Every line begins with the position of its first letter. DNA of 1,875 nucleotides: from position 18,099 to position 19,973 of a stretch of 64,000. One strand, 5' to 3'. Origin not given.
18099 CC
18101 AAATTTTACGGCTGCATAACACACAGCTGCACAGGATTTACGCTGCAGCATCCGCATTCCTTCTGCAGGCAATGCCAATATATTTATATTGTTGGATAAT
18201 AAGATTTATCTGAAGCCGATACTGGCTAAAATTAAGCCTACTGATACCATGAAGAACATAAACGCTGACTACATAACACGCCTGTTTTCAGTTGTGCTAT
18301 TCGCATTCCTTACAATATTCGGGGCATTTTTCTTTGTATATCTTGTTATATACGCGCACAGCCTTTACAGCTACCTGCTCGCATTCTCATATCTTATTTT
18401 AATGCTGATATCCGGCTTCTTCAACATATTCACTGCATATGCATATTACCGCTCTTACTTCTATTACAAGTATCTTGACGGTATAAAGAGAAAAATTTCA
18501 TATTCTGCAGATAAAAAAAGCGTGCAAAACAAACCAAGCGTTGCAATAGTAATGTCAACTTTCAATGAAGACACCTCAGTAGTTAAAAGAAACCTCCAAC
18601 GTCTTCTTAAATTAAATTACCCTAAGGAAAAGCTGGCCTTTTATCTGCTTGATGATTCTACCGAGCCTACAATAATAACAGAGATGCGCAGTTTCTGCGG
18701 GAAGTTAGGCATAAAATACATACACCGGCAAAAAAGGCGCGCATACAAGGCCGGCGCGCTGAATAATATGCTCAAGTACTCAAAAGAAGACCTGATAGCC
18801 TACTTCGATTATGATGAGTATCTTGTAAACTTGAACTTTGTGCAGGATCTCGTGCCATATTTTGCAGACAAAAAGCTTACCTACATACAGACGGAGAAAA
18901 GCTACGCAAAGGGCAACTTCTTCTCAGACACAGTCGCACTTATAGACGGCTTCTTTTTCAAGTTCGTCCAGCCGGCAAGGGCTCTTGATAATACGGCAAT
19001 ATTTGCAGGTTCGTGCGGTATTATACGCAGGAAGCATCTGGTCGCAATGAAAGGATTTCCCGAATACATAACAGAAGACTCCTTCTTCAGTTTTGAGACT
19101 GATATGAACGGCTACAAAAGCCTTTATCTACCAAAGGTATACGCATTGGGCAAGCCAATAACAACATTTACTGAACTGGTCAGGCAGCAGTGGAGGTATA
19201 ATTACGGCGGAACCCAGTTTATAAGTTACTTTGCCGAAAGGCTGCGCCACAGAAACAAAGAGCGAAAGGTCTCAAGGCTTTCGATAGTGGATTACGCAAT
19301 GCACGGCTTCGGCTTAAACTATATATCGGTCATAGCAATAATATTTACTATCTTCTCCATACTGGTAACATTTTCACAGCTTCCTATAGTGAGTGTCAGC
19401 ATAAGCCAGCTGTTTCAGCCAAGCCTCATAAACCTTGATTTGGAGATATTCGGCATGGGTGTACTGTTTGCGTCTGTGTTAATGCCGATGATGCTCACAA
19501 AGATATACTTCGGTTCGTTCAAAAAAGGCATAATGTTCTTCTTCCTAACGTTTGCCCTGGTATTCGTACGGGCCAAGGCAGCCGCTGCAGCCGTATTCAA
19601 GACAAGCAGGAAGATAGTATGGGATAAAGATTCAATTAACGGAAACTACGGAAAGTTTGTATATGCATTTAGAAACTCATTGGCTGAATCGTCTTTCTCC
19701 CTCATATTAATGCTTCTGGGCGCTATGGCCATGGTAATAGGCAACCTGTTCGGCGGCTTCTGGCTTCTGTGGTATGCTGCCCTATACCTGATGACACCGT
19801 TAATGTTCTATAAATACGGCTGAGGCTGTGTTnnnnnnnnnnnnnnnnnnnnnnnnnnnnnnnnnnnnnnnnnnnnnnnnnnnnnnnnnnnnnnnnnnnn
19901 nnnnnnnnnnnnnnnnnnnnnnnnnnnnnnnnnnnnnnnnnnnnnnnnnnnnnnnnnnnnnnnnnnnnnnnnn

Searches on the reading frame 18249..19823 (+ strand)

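Call 29: search_protein_families(library=pfam, proteins=[window:18249-19823:+], max_evalue=0.00001)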
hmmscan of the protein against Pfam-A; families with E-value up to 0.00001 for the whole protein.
window:18249-19823:+ (524 aa): 3 families
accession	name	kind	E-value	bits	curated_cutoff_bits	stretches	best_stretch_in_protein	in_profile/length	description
PF00535.33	Glycos_transf_2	-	3.9e-13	50.1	23.3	1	100-264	2-164/168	Glycosyl transferase family 2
PF13641.12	Glyco_tranf_2_3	-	6.1e-12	46.5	27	1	96-319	1-229/230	Glycosyltransferase like family 2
PF13632.12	Glyco_trans_2_3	-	9.2e-06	26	27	1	187-371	6-183/198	Glycosyl transferase family group 2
